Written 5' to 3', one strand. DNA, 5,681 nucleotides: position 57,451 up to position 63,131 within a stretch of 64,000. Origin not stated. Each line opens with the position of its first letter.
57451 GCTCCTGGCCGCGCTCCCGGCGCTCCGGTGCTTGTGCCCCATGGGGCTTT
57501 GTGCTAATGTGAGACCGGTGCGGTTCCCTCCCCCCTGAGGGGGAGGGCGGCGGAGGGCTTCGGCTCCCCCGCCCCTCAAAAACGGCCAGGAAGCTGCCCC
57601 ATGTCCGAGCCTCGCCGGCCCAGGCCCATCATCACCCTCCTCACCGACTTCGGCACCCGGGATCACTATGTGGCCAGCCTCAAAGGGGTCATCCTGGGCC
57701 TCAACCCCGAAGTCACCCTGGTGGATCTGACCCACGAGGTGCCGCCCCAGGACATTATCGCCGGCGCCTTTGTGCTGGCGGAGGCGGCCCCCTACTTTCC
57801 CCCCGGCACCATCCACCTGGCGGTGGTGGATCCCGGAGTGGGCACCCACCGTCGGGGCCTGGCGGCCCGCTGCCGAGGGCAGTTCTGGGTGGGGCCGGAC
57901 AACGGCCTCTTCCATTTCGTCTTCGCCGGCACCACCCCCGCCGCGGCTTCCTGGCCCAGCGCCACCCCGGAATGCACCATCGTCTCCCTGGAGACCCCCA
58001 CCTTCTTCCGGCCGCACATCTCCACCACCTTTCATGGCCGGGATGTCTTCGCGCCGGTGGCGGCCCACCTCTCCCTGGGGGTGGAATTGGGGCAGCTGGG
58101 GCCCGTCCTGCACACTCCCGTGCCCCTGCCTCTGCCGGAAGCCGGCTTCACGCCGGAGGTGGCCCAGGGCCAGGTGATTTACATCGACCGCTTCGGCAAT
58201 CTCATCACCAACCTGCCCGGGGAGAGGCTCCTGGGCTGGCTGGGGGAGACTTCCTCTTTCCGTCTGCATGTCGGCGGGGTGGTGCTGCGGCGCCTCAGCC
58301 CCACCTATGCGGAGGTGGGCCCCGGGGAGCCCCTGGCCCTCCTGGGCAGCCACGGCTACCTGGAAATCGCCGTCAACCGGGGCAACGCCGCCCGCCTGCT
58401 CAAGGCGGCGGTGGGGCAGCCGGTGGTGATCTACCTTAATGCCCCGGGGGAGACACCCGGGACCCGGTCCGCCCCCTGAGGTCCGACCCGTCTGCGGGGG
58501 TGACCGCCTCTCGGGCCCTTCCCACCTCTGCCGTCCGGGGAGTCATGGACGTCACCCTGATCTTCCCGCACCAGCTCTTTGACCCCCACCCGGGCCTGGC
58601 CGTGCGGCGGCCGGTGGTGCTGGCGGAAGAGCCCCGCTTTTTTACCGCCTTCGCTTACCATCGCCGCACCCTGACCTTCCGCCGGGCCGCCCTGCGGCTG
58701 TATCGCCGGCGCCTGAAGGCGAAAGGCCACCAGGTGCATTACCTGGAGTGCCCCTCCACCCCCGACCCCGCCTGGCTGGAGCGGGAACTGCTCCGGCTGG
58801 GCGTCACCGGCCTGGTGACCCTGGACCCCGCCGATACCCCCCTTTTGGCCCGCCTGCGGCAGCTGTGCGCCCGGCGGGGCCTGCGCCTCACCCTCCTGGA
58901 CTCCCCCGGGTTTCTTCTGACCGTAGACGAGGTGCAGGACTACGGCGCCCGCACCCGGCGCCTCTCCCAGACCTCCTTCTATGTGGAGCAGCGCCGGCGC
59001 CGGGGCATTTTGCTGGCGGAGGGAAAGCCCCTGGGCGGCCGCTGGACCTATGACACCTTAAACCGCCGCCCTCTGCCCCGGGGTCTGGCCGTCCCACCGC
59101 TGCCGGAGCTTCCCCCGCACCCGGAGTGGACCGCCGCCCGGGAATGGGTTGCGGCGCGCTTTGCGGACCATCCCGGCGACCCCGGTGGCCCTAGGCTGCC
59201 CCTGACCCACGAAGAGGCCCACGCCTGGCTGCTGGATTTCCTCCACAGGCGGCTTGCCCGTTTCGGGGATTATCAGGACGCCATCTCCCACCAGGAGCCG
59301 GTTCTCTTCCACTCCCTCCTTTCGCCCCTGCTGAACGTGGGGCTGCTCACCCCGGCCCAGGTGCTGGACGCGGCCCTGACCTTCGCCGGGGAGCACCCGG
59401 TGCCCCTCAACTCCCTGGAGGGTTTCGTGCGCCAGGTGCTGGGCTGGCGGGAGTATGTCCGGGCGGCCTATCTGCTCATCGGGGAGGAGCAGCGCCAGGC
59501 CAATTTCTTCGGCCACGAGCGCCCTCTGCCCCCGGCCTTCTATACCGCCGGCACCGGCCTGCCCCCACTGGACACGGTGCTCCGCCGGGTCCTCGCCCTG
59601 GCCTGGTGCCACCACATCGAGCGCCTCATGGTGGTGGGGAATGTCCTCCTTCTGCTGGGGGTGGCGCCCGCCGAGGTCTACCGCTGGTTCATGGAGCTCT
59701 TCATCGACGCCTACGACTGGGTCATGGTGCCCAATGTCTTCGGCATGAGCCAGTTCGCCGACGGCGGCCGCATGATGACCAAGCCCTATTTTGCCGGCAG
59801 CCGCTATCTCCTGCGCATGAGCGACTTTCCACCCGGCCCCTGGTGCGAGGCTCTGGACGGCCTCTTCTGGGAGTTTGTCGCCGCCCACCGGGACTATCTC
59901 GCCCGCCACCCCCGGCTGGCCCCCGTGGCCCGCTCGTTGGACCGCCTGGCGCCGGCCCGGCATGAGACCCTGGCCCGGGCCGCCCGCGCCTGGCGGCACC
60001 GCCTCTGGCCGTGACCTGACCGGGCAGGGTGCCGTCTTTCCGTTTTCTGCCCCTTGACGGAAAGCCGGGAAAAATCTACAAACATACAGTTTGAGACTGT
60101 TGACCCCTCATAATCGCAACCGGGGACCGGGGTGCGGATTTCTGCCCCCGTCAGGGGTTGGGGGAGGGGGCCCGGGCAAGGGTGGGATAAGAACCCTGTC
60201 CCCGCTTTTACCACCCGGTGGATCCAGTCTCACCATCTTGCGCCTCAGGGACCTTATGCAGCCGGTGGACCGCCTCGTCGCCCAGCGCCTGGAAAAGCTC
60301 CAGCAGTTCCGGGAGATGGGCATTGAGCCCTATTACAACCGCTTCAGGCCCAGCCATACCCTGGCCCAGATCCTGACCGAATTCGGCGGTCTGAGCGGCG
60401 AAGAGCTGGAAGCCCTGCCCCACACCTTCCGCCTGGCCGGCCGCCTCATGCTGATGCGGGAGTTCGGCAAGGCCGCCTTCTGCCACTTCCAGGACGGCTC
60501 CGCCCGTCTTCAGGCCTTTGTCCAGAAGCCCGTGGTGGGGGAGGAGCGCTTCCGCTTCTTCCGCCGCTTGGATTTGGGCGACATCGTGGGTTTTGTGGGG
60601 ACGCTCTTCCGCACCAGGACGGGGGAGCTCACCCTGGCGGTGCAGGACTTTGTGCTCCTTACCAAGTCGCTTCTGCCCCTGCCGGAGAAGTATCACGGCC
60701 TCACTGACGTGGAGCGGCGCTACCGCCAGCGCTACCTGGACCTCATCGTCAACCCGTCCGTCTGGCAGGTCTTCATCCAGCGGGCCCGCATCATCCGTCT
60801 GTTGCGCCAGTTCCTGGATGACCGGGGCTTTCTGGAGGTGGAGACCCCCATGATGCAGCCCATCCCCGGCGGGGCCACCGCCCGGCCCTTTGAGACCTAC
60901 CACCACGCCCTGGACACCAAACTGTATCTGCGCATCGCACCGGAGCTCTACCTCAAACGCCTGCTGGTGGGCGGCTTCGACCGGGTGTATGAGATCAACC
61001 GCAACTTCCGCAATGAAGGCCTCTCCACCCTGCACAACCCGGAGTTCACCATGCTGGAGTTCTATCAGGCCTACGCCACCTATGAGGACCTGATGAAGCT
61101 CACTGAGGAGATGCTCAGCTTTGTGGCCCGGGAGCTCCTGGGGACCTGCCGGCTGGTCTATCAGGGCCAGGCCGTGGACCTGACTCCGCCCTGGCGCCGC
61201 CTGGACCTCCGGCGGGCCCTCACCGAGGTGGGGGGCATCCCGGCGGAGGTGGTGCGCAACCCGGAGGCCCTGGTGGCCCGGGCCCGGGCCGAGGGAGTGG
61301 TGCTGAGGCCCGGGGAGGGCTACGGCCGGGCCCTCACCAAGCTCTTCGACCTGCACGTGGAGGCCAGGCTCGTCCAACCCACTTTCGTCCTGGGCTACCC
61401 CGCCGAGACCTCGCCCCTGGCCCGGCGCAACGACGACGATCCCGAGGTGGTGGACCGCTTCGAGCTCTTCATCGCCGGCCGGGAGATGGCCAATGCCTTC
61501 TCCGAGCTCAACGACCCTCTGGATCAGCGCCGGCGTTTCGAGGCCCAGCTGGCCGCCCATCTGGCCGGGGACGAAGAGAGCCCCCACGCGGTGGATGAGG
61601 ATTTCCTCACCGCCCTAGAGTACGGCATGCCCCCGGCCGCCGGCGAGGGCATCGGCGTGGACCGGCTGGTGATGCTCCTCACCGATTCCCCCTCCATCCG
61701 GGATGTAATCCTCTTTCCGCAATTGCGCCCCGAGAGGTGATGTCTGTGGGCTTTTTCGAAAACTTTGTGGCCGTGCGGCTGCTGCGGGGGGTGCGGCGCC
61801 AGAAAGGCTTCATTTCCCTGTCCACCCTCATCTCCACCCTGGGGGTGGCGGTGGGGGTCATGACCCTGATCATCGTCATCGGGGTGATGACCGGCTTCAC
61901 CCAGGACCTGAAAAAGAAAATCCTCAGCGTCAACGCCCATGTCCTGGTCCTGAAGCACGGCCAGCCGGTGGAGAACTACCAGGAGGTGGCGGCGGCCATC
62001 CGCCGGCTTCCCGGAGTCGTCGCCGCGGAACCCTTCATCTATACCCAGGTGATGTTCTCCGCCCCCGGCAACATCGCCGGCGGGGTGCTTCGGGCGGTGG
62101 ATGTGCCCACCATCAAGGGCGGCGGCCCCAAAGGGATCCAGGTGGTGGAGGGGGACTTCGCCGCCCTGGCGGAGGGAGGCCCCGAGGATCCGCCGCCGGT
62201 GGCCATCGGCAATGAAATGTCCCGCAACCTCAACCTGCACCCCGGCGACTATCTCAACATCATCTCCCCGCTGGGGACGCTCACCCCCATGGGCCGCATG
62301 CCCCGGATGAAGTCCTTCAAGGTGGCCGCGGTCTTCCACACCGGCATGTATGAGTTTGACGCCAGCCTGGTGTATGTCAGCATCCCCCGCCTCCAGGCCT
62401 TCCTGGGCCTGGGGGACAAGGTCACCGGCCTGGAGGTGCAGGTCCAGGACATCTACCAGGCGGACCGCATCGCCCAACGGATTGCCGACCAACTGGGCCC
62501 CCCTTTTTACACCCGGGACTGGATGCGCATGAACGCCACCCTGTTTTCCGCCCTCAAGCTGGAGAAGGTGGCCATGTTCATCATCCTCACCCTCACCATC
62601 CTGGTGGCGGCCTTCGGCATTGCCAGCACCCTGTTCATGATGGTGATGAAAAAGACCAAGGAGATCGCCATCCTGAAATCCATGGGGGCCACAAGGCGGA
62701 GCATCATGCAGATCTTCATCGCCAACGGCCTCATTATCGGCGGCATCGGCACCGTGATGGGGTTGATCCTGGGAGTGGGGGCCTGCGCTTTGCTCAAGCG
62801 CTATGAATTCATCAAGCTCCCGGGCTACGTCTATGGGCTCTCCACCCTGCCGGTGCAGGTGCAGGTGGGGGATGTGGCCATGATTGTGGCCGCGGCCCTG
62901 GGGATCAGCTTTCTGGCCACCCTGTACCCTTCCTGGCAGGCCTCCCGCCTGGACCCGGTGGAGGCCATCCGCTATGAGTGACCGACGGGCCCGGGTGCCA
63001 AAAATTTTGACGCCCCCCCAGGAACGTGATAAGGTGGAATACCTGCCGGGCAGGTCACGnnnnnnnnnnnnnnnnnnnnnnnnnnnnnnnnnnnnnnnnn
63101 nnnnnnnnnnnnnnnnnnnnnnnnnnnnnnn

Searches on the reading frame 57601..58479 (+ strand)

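Call 51: search_protein_families(library=pfam, max_evalue=1e-8, proteins=[window:57601-58479:+])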
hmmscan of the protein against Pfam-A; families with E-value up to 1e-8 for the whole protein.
window:57601-58479:+ (292 aa): 2 families
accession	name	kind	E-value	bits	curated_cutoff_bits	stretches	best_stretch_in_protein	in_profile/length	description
PF01887.21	SAM_HAT_N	-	7.6e-55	185.1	26.3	1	11-167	1-145/145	SAM hydroxide adenosyltransferase N-terminal domain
PF20257.3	SAM_HAT_C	-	3.6e-27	95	25.5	1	190-275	1-83/84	SAM hydroxide adenosyltransferase C-terminal domain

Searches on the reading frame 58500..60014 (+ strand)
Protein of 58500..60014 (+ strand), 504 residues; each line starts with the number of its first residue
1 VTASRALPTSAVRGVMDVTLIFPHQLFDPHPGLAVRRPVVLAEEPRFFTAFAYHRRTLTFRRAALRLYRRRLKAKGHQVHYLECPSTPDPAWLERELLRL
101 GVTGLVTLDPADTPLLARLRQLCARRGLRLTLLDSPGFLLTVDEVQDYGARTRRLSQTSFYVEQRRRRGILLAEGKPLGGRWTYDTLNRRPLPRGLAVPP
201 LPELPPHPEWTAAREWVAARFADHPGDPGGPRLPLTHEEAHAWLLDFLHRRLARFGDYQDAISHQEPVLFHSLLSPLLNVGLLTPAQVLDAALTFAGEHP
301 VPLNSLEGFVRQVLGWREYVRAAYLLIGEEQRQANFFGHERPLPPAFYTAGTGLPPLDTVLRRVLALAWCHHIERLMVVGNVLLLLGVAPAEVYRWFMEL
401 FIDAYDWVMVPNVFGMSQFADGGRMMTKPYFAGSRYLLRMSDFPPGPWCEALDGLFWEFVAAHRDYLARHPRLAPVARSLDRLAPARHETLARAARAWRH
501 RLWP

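Call 51: search_protein_families(library=pfam, max_evalue=1e-8, proteins=[window:58500-60014:+])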
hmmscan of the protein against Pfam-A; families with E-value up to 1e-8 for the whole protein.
window:58500-60014:+ (504 aa): 1 family
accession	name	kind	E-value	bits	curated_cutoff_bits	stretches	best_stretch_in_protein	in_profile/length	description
PF04244.19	DPRP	-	4e-45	154.8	22.1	1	20-228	2-219/224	Deoxyribodipyrimidine photo-lyase-related protein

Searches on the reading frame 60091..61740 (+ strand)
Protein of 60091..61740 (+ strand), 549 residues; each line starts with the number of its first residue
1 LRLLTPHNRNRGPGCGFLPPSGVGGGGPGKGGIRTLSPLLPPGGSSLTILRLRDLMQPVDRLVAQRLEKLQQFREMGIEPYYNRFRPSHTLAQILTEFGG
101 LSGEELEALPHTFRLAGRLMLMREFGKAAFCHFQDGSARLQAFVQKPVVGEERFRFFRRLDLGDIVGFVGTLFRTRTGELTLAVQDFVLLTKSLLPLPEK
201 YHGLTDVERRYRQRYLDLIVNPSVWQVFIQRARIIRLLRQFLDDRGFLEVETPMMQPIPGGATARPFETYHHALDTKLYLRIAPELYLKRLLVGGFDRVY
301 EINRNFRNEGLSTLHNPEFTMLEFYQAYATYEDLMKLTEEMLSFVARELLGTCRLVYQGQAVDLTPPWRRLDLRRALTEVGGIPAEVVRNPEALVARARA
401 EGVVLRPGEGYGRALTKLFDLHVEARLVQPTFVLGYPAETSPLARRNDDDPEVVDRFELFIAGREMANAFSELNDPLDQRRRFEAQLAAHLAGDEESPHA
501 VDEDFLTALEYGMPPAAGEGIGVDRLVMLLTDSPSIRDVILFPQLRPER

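Call 51: search_protein_families(library=pfam, max_evalue=1e-8, proteins=[window:60091-61740:+])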
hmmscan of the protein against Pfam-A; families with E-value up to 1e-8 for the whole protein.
window:60091-61740:+ (549 aa): 2 families
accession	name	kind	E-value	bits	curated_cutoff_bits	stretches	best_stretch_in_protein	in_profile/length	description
PF00152.25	tRNA-synt_2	-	2.9e-91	306.2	25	1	207-545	2-307/308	tRNA synthetases class II (D, K and N)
PF01336.31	tRNA_anti-codon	-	7.9e-13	48.6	27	1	114-189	2-74/75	OB-fold nucleic acid binding domain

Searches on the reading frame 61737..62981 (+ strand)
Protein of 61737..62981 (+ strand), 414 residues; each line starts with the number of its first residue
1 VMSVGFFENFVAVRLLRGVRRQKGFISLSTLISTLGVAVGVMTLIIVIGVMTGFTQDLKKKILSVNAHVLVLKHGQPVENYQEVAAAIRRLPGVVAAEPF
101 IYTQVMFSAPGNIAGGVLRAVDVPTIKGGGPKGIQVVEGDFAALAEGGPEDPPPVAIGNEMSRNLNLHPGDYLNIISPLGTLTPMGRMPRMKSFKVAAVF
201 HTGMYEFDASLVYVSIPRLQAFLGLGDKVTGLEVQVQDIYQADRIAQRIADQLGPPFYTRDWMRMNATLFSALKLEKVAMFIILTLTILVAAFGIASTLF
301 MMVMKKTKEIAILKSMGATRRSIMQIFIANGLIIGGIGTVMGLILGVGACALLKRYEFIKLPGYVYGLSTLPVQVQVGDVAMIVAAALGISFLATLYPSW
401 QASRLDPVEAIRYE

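Call 51: search_protein_families(library=pfam, max_evalue=1e-8, proteins=[window:61737-62981:+])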
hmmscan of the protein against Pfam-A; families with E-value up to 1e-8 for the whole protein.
window:61737-62981:+ (414 aa): 2 families
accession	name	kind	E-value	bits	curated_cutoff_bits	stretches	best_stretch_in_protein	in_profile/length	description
PF02687.27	FtsX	-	4.5e-20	72.3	25.5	1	282-407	2-120/120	FtsX-like permease C-terminal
PF12704.14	MacB_PCD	-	2.8e-15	57.6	27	1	30-251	1-206/207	MacB-like periplasmic core domain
